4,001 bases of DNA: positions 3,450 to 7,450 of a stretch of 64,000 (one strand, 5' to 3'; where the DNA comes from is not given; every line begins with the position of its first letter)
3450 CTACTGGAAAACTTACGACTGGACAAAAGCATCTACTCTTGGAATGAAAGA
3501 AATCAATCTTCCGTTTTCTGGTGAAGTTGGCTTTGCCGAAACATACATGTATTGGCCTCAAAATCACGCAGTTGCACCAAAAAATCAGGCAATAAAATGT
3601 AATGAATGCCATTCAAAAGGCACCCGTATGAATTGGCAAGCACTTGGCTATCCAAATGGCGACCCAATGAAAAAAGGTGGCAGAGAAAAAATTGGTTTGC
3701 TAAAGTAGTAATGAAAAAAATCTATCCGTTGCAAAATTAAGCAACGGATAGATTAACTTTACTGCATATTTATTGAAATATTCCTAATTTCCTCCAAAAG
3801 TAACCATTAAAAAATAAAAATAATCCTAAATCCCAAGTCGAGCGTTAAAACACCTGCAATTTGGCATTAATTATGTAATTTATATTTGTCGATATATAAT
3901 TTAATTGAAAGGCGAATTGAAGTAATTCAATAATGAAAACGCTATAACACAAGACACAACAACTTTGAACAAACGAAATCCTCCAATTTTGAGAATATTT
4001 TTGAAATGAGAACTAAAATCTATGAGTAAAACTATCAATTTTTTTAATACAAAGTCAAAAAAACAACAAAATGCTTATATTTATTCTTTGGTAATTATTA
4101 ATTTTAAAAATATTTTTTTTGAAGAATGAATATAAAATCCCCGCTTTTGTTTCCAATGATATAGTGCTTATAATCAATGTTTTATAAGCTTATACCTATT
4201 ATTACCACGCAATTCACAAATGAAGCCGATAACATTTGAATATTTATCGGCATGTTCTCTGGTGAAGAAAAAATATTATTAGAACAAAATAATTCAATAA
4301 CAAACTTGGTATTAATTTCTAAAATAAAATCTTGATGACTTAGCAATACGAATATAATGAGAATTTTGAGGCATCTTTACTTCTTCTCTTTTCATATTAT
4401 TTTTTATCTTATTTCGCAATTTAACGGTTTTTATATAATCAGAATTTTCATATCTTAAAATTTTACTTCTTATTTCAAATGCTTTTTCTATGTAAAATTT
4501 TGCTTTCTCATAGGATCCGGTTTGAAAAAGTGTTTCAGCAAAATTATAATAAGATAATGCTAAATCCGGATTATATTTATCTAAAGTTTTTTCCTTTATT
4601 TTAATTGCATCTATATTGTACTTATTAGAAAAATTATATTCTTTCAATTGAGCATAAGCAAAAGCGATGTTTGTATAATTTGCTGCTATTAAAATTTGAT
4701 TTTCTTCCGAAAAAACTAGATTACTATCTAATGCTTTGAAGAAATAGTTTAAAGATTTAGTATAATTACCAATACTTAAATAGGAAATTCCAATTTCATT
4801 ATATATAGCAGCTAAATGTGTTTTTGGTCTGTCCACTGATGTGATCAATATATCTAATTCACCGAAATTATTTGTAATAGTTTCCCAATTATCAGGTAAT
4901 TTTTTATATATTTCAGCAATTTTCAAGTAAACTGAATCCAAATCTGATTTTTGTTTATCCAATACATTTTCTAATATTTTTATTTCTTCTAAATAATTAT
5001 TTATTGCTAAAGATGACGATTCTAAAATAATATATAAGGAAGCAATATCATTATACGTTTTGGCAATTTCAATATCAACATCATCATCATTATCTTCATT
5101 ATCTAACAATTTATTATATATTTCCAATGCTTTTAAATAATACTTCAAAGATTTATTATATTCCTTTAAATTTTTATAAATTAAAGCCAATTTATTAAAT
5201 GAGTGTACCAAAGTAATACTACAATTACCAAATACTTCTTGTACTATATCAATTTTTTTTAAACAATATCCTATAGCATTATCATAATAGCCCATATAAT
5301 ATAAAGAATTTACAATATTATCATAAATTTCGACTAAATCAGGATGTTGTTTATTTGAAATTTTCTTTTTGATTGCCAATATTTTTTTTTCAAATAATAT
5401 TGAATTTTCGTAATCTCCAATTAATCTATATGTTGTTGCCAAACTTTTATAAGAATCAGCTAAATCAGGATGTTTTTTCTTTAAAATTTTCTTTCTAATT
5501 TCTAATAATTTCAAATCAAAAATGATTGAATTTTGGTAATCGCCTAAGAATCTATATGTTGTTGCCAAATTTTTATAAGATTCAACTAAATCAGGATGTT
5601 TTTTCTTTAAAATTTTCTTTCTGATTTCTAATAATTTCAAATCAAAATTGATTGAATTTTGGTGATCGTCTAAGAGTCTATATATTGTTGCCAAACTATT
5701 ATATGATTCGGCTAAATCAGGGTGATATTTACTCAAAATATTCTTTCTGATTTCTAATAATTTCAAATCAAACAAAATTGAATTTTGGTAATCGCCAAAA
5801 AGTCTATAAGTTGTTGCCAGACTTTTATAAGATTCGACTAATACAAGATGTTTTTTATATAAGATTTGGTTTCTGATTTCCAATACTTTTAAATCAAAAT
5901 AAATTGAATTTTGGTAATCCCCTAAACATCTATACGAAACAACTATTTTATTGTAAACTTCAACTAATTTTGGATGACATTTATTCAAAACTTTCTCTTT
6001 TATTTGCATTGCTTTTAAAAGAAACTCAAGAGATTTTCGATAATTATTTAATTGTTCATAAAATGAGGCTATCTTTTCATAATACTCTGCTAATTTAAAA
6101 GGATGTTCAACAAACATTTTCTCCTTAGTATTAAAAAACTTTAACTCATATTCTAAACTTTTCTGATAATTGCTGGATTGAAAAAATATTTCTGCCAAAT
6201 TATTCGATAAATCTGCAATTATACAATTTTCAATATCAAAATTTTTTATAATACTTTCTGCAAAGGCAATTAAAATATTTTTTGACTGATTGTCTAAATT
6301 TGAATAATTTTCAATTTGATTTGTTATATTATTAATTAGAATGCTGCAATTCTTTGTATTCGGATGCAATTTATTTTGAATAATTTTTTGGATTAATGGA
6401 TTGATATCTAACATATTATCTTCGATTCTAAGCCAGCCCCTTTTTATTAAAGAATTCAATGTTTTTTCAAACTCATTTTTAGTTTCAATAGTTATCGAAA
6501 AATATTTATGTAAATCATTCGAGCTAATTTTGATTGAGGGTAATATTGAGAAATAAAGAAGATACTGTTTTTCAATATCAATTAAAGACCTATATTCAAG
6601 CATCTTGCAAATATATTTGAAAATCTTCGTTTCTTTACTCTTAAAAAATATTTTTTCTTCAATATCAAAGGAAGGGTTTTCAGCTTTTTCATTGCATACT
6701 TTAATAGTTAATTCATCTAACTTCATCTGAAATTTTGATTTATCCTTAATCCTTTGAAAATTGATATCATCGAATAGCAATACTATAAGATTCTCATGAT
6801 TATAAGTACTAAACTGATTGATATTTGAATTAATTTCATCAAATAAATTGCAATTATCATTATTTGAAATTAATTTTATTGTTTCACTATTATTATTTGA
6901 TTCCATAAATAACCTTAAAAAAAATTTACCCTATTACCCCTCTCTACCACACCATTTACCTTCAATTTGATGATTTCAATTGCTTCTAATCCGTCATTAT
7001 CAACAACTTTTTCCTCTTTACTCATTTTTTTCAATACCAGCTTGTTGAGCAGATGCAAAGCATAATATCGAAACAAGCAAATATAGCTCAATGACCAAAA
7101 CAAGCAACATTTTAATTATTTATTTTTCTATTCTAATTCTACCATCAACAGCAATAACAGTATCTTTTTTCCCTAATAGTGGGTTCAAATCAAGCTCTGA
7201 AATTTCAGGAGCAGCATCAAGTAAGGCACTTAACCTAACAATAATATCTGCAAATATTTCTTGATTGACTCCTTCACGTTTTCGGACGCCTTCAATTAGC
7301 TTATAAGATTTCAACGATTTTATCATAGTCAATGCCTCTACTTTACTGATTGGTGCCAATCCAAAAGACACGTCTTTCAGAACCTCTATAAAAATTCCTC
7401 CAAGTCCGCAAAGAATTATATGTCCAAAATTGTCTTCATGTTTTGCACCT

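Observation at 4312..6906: TPR protein carrying six near-identical 126-bp DNA tandem repeats and an NB-ARC-like N-terminal remnant lacking a P-loop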

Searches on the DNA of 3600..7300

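Call 71: search_rna_families(source=window, start=3600, end=7300, threshold=evalue, max_evalue=1)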
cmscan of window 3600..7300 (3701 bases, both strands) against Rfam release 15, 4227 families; matches with E-value up to 1: 2.
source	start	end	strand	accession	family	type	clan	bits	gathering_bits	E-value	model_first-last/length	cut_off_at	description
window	3717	3756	-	RF00906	MIR1120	Gene; miRNA;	-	22.9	86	0.31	1-87/87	no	MIR1120/MIR1122 microRNA precursor family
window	3717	3756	+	RF00906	MIR1120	Gene; miRNA;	-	22.1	86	0.51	1-87/87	no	MIR1120/MIR1122 microRNA precursor family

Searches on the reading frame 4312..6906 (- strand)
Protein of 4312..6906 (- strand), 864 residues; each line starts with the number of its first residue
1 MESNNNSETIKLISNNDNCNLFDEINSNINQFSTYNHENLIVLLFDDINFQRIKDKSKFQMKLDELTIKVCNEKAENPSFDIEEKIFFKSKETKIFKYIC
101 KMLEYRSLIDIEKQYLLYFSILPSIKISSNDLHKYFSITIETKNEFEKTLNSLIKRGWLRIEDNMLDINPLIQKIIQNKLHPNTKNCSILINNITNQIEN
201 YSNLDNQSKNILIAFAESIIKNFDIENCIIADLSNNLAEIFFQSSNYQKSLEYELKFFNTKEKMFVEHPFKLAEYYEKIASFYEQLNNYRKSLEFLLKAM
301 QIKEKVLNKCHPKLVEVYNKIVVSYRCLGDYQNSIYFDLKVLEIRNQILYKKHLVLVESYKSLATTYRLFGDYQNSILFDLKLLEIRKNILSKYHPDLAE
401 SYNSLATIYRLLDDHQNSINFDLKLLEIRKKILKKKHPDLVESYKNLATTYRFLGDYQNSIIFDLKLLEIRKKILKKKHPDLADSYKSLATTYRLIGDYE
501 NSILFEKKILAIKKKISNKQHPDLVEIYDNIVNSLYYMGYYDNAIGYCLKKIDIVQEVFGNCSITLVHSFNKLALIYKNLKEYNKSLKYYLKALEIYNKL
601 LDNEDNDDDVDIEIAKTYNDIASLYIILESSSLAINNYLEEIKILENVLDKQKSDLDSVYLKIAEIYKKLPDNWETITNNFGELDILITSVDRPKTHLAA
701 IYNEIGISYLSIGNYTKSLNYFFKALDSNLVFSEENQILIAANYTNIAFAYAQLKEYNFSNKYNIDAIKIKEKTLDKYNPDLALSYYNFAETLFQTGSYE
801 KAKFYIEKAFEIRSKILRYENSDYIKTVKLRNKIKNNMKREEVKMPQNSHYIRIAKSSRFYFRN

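Call 4: search_protein_families(library=pfam, proteins=[window:4312-6906:-], max_evalue=1)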
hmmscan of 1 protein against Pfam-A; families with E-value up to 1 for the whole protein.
window:4312-6906:- (864 aa): 17 families
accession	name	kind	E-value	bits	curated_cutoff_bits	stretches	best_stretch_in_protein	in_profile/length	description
PF13424.12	TPR_12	-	6.8e-65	215.7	30.1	7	397-473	1-77/77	Tetratricopeptide repeat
PF13374.12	TPR_10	-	2.7e-53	177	27.5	7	398-439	1-42/42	Tetratricopeptide repeat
PF24885.1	TPR_NPHP3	-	3.5e-27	95.8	100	5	314-431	98-215/239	Nephrocystin-3 TPR domain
PF13176.12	TPR_7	-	4.6e-23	79.7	27.9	3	444-473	2-31/36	Tetratricopeptide repeat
PF13181.12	TPR_8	-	1.4e-22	78.3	25.7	5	785-814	3-32/34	Tetratricopeptide repeat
PF00515.34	TPR_1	-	3e-19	68.4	27.8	3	570-597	4-31/34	Tetratricopeptide repeat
PF07719.23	TPR_2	-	1.1e-14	53.6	27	2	570-598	4-32/34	Tetratricopeptide repeat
PF13431.12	TPR_17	-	1.3e-09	38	24.4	2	778-803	8-33/34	Tetratricopeptide repeat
PF13428.12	TPR_14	-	0.00081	20.3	23.5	0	789-811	7-29/44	Tetratricopeptide repeat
PF11887.13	Mce4_CUP1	-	0.0066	16.5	32.6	1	398-461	59-122/222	Cholesterol uptake porter CUP1 of Mce4, putative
PF14357.11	DUF4404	-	0.013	16.6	27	0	519-539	62-82/83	Domain of unknown function (DUF4404)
PF23300.3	HEAT_Nup120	-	0.035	14.4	29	1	271-305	83-119/170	Nucleoporin Nup120, HEAT repeats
PF20511.4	PMI_typeI_cat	-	0.053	14.1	22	0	490-523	69-103/143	Phosphomannose isomerase type I, catalytic domain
PF14559.12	TPR_19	-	0.061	14.1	25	0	777-808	19-50/68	Tetratricopeptide repeat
PF12895.13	ANAPC3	-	0.091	13.5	27.2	1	766-814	7-53/82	Anaphase-promoting complex, cyclosome, subunit 3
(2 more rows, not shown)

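Call 5: search_protein_families(library=ncbifam, proteins=[window:4312-6906:-], max_evalue=1)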
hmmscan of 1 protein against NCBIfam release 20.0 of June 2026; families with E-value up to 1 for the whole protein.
window:4312-6906:- (864 aa): 8 families
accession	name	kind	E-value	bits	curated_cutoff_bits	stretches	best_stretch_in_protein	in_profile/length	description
NF040586.1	FxSxx_TPR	equivalog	4.4e-39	134.6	300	3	397-607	426-637/830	FxSxx-COOH system tetratricopeptide repeat protein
TIGR00996.1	Mtu_fam_mce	paralog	0.0022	17.2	140.5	0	389-426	248-285/291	MCE family protein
NF033758.1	gliding_GltE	equivalog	0.0057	15.7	225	0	386-422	142-177/411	adventurous gliding motility TPR repeat lipoprotein GltE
NF038350.1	taxis_HmpF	equivalog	0.016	13.6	200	0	396-491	211-306/553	pilus motility taxis protein HmpF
TIGR03221.1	muco_delta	equivalog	0.027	14.6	130.6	0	447-473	39-65/90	muconolactone Delta-isomerase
NF041717.1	HaaA_phane_TPR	equivalog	0.061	11.4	1125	0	399-521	592-710/882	cyclophane-containing RiPP biosynthesis TPR protein HaaT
NF007321.0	PRK09813.1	equivalog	0.21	11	247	0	358-394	79-115/261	fructoselysine 6-kinase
TIGR02521.1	type_IV_pilW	equivalog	0.89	9.1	154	1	696-811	28-127/234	type IV pilus biogenesis/stability protein PilW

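Call 11: search_protein_families(library=padloc, proteins=[window:4312-6906:-], max_evalue=1)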
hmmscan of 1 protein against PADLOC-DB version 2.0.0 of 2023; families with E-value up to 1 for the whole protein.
window:4312-6906:- (864 aa): 0 families

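Call 26: find_encoding_contigs(protein=window:4312-6906:-, flank=10000, max_places=6)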
Protein window:4312-6906:- (864 aa): no gene with exactly this product is on record in the collection.
